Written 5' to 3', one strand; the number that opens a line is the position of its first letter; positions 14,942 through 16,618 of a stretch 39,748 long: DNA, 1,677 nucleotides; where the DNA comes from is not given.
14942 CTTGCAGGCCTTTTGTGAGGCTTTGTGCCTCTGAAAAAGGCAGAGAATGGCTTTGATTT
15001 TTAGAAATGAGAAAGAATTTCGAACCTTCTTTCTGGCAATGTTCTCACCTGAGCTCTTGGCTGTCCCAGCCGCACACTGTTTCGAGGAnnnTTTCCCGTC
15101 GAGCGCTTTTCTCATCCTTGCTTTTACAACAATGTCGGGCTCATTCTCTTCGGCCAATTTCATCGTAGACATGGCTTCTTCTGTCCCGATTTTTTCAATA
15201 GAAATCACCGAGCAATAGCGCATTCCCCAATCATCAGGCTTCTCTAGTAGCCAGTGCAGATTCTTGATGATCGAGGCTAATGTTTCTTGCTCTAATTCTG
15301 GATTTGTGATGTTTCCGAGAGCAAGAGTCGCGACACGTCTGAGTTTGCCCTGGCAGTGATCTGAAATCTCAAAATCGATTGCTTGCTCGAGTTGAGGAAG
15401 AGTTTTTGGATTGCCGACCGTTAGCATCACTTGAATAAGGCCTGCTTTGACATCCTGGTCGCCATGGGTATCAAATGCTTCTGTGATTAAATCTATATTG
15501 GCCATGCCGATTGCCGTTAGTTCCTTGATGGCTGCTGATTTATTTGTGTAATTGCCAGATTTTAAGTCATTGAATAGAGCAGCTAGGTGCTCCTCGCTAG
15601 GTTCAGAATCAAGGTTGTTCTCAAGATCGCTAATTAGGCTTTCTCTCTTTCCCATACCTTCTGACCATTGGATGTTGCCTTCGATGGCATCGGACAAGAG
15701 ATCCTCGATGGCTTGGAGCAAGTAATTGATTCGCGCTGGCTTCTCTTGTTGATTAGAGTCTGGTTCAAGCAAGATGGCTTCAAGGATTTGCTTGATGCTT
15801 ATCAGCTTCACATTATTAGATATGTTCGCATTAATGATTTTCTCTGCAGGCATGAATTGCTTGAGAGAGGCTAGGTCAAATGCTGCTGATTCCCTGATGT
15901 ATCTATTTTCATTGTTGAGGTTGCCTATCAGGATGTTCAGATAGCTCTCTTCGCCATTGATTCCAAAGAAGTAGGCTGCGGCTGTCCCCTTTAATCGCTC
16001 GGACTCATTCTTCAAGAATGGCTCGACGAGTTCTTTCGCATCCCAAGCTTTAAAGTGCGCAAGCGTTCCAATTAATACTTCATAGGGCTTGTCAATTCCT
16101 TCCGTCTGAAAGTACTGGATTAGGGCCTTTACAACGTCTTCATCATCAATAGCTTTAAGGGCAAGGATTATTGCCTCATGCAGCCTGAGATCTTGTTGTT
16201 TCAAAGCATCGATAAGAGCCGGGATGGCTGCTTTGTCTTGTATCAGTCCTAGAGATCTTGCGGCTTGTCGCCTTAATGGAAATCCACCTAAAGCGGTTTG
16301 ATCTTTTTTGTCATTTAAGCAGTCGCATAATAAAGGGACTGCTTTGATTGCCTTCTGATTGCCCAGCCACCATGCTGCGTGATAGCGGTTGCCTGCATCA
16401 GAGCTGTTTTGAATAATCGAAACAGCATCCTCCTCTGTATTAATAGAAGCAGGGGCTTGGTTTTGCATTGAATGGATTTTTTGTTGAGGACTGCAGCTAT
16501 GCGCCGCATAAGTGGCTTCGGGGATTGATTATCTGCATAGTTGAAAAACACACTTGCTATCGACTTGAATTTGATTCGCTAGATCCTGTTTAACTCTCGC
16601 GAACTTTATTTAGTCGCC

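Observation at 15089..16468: Divergent paralogue of the fused lyase (DHCQG variant), sitting as an isolated AT-rich gene in the PE-II subregion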

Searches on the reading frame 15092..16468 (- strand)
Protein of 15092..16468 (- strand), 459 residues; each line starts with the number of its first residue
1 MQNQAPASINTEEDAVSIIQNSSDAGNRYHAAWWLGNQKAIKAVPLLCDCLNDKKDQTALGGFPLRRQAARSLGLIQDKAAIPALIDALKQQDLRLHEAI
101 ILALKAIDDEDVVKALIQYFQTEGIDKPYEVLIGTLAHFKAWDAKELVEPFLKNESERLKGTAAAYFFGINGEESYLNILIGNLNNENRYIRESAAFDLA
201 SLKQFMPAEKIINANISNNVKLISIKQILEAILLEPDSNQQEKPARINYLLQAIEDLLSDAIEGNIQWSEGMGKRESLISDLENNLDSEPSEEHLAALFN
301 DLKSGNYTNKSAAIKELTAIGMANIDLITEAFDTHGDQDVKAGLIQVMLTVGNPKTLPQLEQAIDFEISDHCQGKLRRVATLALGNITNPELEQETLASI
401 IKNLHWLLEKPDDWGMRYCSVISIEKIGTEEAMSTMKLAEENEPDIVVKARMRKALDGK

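Call 6: search_protein_families(library=ncbifam, proteins=[window:15092-16468:-], max_evalue=0.01)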
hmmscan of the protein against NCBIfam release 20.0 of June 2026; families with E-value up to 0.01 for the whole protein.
window:15092-16468:- (459 aa): 5 families
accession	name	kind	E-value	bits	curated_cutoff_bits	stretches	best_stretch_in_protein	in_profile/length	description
NF058502.1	phyc_lyase_CpcE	equivalog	1.7e-47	162.1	330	1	11-252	3-254/260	C-phycocyanin alpha-cysteine-84 phycocyanobilin lyase subunit CpcE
NF058505.1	phyc_lyase_CpeY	equivalog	2.5e-19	69.2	600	1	11-233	12-236/419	C-phycoerythrin alpha-cysteine-82 phycoerythrobilin lyase CpeY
NF058515.1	phyc_lyase_CpcF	equivalog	3.9e-12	46.2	220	1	286-455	23-199/200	C-phycocyanin alpha-cysteine-84 phycocyanobilin lyase subunit CpcF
NF045915.1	PhycobilmeDegNblB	equivalog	7.2e-11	42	300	2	307-450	81-212/214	phycobilisome degradation protein NblB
NF010374.0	PRK13800.1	equivalog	0.00028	19.2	1196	0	63-116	822-876/898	fumarate reductase/succinate dehydrogenase flavoprotein subunit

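Call 7: search_protein_families(library=pfam, proteins=[window:15092-16468:-], max_evalue=0.01)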
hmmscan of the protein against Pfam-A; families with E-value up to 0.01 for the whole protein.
window:15092-16468:- (459 aa): 2 families
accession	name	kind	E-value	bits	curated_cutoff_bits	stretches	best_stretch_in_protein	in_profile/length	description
PF13646.12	HEAT_2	-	7.1e-34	116.4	27.7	3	65-123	16-74/88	HEAT repeats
PF03130.22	HEAT_PBS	-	1.1e-16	59.8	20.9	2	65-90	1-26/27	PBS lyase HEAT-like repeat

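Call 11: find_homologous_proteins(query=window:15092-16468:-, max_evalue=1e-10)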
Query window:15092-16468:- (459 aa): 165 proteins with E <= 1e-10 among 8000 candidates; the best 120 are listed.
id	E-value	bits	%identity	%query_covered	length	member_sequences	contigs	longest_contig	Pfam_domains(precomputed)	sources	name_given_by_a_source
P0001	3.3e-295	996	99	100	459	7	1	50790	PF03130.23,PF13646.13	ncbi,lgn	-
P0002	2.1e-121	424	46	99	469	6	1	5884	PF03130.23,PF13646.13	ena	-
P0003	5.0e-120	419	44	98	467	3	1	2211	PF00514.30,PF02985.29,PF03130.23,PF13646.13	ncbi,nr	ncbi:MAG: HEAT repeat domain-containing protein [Moorea sp. SIO3G5]|nr:HEAT repeat domain-containing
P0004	3.6e-118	413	45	98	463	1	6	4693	PF02985.29,PF03130.23,PF13646.13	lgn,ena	-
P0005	2.8e-117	410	44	98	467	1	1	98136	PF00514.30,PF02985.29,PF03130.23,PF13513.13,PF01602.27,PF13646.13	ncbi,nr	ncbi:MAG: HEAT repeat domain-containing protein [Symploca sp. SIO2E9]|nr:HEAT repeat domain-containi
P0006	9.1e-117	409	46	99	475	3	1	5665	PF00514.30,PF02985.29,PF03130.23,PF13513.13,PF13646.13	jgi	-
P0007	1.9e-115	404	44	99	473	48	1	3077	PF00514.30,PF02985.29,PF03130.23,PF13646.13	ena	-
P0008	7.6e-115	402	42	99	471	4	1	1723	PF00514.30,PF02985.29,PF03130.23,PF13646.13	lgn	-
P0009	7.5e-113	396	44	98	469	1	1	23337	PF00514.30,PF02985.29,PF03130.23,PF13513.13,PF01602.27,PF13646.13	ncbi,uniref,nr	ncbi:HEAT repeat domain-containing protein [Calothrix rhizosoleniae]|uniref:HEAT repeat domain-conta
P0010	3.3e-111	390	41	99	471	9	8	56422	PF00514.30,PF02985.29,PF03130.23,PF13646.13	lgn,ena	-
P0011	6.0e-110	386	43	98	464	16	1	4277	PF00514.30,PF02985.29,PF03130.23,PF13513.13,PF01602.27,PF13646.13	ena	-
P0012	5.9e-109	383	40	99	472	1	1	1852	PF00514.30,PF02985.29,PF03130.23,PF13646.13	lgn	-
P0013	2.5e-108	381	43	97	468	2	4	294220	PF02985.29,PF03130.23,PF13646.13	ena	-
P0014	2.6e-107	377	43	98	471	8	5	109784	PF02985.29,PF03130.23,PF13646.13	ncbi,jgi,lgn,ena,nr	ncbi:HEAT repeat domain-containing protein [Richelia intracellularis]|jgi:phycocyanobilin lyase alph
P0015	9.9e-104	366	43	94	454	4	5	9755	PF02985.29,PF03130.23,PF13646.13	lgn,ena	-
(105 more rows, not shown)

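Call 13: find_related_loci(query=window:15092-16468:-, collection=genome_contigs, flank=10000)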
Query window:15092-16468:- (459 aa) in genome_contigs; peptide patterns used: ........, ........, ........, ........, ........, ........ (x = any residue, [..] = any of these).
13 stretches matched a pattern, but none encodes a relative of the query by tblastn (E <= 1e-3).

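Call 14: list_cluster_members(proteins=[P0001, P0002, P0004, P0006])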
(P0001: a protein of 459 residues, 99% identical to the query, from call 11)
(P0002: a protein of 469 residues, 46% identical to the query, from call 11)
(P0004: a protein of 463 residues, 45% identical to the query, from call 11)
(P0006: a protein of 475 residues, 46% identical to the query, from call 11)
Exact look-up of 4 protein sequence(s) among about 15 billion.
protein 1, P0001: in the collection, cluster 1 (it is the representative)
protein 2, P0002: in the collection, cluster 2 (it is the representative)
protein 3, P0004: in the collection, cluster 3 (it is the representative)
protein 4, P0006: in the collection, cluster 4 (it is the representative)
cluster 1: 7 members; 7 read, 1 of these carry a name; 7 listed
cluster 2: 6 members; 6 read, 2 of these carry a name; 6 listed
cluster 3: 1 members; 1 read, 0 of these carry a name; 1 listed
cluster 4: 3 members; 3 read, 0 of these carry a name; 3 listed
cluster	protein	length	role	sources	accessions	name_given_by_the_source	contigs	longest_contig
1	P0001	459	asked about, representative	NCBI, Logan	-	-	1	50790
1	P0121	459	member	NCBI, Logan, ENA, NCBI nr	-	-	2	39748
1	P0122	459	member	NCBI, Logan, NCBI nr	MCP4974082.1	MAG: HEAT repeat domain-containing protein [Prochlorococcus sp.] | HEAT repeat domain-containing protein [Prochlorococcus sp.]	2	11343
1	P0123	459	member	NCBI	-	-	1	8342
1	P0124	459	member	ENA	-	-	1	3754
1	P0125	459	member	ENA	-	-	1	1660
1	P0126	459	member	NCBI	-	-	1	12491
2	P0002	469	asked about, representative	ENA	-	-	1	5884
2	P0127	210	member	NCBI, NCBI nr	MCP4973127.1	MAG: hypothetical protein GY914_05555, partial [Prochlorococcus sp.] | hypothetical protein [Prochlorococcus sp.]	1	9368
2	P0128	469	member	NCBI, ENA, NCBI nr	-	-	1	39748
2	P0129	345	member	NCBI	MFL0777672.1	MAG: HEAT repeat domain-containing protein [Prochlorococcus sp.]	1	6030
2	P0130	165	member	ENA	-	-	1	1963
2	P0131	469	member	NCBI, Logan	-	-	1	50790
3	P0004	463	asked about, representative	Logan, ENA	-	-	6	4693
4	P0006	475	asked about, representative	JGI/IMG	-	-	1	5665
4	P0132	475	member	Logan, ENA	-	-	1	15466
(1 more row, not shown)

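Call 20: find_encoding_contigs(protein=P0001, flank=10000, max_places=6)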
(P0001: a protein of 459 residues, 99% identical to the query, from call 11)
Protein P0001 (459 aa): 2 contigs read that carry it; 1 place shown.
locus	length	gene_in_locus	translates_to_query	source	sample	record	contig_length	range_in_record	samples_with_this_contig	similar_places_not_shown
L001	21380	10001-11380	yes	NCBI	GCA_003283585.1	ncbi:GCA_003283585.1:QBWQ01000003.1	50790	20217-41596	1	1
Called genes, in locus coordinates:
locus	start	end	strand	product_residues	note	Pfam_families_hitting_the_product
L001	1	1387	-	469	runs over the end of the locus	PF03130:HEAT_PBS (faint), PF13646:HEAT_2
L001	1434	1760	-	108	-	PF07862:Nif11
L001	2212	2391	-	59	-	-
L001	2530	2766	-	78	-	-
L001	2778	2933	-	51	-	-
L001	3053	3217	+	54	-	-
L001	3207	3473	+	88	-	-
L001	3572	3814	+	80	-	-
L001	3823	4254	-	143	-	-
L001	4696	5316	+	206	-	PF06206:CpeT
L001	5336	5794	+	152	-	-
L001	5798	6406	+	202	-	PF00502:Phycobilisome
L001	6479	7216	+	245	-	PF00427:PBS_linker_poly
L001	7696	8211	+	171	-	PF00805:Pentapeptide (weak), PF13576:Pentapeptide_3 (faint), PF13599:Pentapeptide_4 (faint), PF00805:Pentapeptide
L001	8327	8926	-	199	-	PF07862:Nif11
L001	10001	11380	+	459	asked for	PF03130:HEAT_PBS (weak), PF13646:HEAT_2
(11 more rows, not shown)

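Call 21: find_encoding_contigs(protein=P0006, flank=10000, max_places=4)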
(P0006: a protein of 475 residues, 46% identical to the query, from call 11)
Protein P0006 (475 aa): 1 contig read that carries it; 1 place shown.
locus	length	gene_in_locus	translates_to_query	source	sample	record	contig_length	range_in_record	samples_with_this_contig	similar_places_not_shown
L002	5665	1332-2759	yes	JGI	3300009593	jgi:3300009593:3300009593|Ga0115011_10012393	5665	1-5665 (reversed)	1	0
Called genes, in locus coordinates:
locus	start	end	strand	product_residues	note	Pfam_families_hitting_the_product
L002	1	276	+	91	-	?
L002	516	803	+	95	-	-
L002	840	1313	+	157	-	-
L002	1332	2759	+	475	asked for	PF00514:Arm (faint), PF02985:HEAT (faint), PF03130:HEAT_PBS (faint), PF13513:HEAT_EZ (faint), PF13646:HEAT_2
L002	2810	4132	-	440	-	PF13646:HEAT_2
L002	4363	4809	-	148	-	PF10847:DUF2656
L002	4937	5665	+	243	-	?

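Call 34: search_protein_families(library=ncbifam, proteins=[L002:2813-4132:-, L002:840-1310:+, L002:516-800:+, L002:4366-4809:-], max_evalue=0.001)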
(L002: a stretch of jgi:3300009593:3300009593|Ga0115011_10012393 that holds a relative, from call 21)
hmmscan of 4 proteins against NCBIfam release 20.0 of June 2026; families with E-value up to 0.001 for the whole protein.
L002:2813-4132:- (440 aa): 3 families
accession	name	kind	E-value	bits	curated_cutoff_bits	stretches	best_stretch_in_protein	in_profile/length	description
NF058505.1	phyc_lyase_CpeY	equivalog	6.5e-80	268.7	600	1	6-408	3-398/419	C-phycoerythrin alpha-cysteine-82 phycoerythrobilin lyase CpeY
NF058502.1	phyc_lyase_CpcE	equivalog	4e-12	46.2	330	1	14-235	2-233/260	C-phycocyanin alpha-cysteine-84 phycocyanobilin lyase subunit CpcE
NF010374.0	PRK13800.1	equivalog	3.6e-06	25.5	1196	1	72-181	760-871/898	fumarate reductase/succinate dehydrogenase flavoprotein subunit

L002:840-1310:+ (157 aa): 8 families
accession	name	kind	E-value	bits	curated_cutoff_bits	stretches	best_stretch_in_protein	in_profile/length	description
NF041931.2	MzaA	equivalog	5.2e-16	58.6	800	2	95-155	28-88/726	MZA anti-phage system associated sigma-70 family RNA polymerase sigma factor MzaA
NF043029.1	T4SS_AnkY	equivalog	2.3e-14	52.7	600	2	85-150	474-539/543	Dot/Icm T4SS effector AnkY/LegA9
NF043023.1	T4SS_AnkH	equivalog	1.9e-12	46.7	600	2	63-156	26-119/467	Dot/Icm T4SS effector AnkH/LegA3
NF043022.1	T4SS_AnkG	equivalog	1.2e-10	40.8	500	1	15-153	309-454/455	Dot/Icm T4SS effector AnkG/AnkZ/LegA7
NF043021.1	T4SS_AnkF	equivalog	1.5e-07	30.1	1000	0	5-62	588-645/917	Dot/Icm T4SS effector AnkF/LegA14/Ceg31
NF043028.1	T4SS_AnkX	equivalog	1.4e-06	26.7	1400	1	20-154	566-704/938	Dot/Icm T4SS effector AnkN/AnkX/LegA8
NF043024.1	T4SS_AnkI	equivalog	1.1e-05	24.4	550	0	97-141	236-281/439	Dot/Icm T4SS effector AnkI/LegAS4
TIGR00870.1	trp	subfamily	0.00015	19.9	498.75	0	93-136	122-164/747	transient-receptor-potential calcium channel protein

L002:516-800:+ (95 aa): 6 families
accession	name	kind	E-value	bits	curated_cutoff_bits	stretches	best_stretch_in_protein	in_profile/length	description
NF041931.2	MzaA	equivalog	8.6e-13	48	800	1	8-92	6-90/726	MZA anti-phage system associated sigma-70 family RNA polymerase sigma factor MzaA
NF043029.1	T4SS_AnkY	equivalog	3e-09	35.9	600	1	5-79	459-533/543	Dot/Icm T4SS effector AnkY/LegA9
NF043023.1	T4SS_AnkH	equivalog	8.8e-08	31.3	600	1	15-94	10-89/467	Dot/Icm T4SS effector AnkH/LegA3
NF043028.1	T4SS_AnkX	equivalog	3.1e-06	25.6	1400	1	5-90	549-638/938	Dot/Icm T4SS effector AnkN/AnkX/LegA8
NF043022.1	T4SS_AnkG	equivalog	3.4e-05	22.8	500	1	5-83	366-449/455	Dot/Icm T4SS effector AnkG/AnkZ/LegA7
NF043027.1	T4SS_AnkQ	equivalog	0.00036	19.3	700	1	2-82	325-408/496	Dot/Icm T4SS effector AnkQ/LegA10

L002:4366-4809:- (148 aa): 0 families

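Call 37: find_related_loci(query=A1, collection=genome_contigs, flank=10000)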
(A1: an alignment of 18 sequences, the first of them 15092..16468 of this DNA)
Query A1 (459 aa) in genome_contigs; peptide patterns used: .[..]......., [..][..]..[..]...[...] (x = any residue, [..] = any of these).
251 stretches matched a pattern; 158 encode a relative of the query (tblastn E <= 1e-3); the best 80 are kept; 80 distinct loci.
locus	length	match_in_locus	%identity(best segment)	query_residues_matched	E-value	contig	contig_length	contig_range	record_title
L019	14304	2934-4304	44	5-456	6e-128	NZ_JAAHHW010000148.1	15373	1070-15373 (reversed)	MAG: Moorena sp. SIO3I8 3I8_NODE_148, whole genome shotgun sequence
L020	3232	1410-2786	44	3-456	3e-130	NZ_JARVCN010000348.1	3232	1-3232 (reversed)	Crocosphaera sp. Alani8 cyanothece_000000000348, whole genome shotgun sequence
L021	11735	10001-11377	44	5-458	5e-125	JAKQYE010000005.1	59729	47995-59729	MAG: Trichodesmium sp. MAG_R02 MAG_R02_5, whole genome shotgun sequence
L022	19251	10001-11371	43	5-456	3e-122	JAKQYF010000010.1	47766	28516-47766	MAG: Trichodesmium sp. MAG_R03 MAG_R03_10, whole genome shotgun sequence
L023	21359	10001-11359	44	9-456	9e-122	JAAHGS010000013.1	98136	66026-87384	MAG: Symploca sp. SIO2E9 2E9_NODE_13, whole genome shotgun sequence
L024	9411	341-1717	42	5-458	3e-120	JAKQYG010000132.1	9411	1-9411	MAG: Trichodesmium sp. MAG_R04 MAG_R04_132, whole genome shotgun sequence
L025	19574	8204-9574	44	5-456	6e-120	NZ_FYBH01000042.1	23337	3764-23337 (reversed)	Calothrix rhizosoleniae SC01 isolate 1, whole genome shotgun sequence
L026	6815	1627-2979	43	9-456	4e-116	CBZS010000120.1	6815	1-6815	Richelia intracellularis WGS project CBZS00000000 data, contig contig00348, whole genome shotgun sequence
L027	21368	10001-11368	43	8-455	2e-111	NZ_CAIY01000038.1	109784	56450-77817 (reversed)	Richelia intracellularis HH01, whole genome shotgun sequence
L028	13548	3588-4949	39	5-454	4e-107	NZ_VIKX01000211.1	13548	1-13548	Dolichospermum sp. UHCC 0259 scaffold211_cov0, whole genome shotgun sequence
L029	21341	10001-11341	41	9-456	2e-103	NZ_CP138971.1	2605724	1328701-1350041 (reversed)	Synechococcus sp. MIT S9451 chromosome, complete genome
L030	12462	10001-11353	39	4-456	3e-97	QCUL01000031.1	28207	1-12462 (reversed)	Synechococcus sp. AG-679-C18 Ga0171716_131, whole genome shotgun sequence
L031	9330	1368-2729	38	1-456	1e-96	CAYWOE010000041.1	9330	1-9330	MAG TPA_asm: uncultured Synechococcus sp. isolate binchicken_co76_76 genome assembly, contig: NODE_9425_length_9330_cov_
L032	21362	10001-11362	37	1-456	3e-95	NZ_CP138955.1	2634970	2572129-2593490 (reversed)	Synechococcus sp. MIT S9503 chromosome, complete genome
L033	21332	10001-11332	38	7-452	7e-95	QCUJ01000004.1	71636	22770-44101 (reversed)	Synechococcus sp. AG-679-B05 Ga0171714_1004, whole genome shotgun sequence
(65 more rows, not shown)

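Call 51: find_encoding_contigs(protein=P0132, flank=10000, max_places=3)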
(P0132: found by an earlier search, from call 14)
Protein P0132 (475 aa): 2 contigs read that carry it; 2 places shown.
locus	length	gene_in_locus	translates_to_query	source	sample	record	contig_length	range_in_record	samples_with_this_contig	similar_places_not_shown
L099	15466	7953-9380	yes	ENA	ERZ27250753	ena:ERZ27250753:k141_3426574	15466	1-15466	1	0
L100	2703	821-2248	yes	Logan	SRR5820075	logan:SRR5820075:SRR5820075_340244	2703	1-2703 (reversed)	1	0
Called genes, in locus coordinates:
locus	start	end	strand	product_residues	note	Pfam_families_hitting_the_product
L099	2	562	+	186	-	?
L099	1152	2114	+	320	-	PF00427:PBS_linker_poly, PF01383:CpcD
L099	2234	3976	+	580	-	PF00427:PBS_linker_poly, PF01383:CpcD (weak)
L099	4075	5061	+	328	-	PF00427:PBS_linker_poly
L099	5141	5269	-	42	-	-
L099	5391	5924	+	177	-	PF09367:CpeS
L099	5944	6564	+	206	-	PF06206:CpeT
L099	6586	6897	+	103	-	-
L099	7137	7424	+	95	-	-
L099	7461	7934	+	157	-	-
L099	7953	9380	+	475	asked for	PF00514:Arm (faint), PF02985:HEAT (faint), PF03130:HEAT_PBS (faint), PF13513:HEAT_EZ (faint), PF13646:HEAT_2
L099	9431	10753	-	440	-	PF13646:HEAT_2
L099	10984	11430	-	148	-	PF10847:DUF2656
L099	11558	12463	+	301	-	PF02985:HEAT (faint), PF13646:HEAT_2, PF12717:Cnd1 (faint), PF03130:HEAT_PBS (faint), PF13513:HEAT_EZ (faint), PF01602:Adaptin_N (faint), PF13646:HEAT_2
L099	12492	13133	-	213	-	PF02985:HEAT (faint), PF13646:HEAT_2 (weak), PF03130:HEAT_PBS (faint), PF13646:HEAT_2 (weak)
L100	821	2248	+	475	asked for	PF00514:Arm (faint), PF02985:HEAT (faint), PF03130:HEAT_PBS (faint), PF13513:HEAT_EZ (faint), PF13646:HEAT_2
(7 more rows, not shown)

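Call 52: find_encoding_contigs(protein=P0004, flank=10000, max_places=4)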
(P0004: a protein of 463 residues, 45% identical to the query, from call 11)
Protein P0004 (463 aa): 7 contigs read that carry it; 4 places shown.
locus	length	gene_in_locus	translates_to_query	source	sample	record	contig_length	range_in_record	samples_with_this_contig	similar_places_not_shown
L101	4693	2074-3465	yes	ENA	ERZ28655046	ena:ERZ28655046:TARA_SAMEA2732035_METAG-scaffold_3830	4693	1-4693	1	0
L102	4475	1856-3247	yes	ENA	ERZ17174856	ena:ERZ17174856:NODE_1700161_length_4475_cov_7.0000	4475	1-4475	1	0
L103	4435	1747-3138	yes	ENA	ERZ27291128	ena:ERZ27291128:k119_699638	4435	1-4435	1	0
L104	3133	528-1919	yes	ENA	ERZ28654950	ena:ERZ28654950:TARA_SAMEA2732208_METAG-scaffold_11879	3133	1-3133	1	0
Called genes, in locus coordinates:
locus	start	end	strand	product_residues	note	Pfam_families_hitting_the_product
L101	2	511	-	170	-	?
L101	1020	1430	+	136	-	-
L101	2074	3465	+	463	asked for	PF02985:HEAT (faint), PF03130:HEAT_PBS (faint), PF13646:HEAT_2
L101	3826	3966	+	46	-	-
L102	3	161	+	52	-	?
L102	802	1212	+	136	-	-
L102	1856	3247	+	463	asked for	PF02985:HEAT (faint), PF03130:HEAT_PBS (faint), PF13646:HEAT_2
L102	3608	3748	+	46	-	-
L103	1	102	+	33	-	?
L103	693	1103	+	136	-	-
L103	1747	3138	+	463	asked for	PF02985:HEAT (faint), PF03130:HEAT_PBS (faint), PF13646:HEAT_2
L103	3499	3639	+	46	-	-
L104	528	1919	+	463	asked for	PF02985:HEAT (faint), PF03130:HEAT_PBS (faint), PF13646:HEAT_2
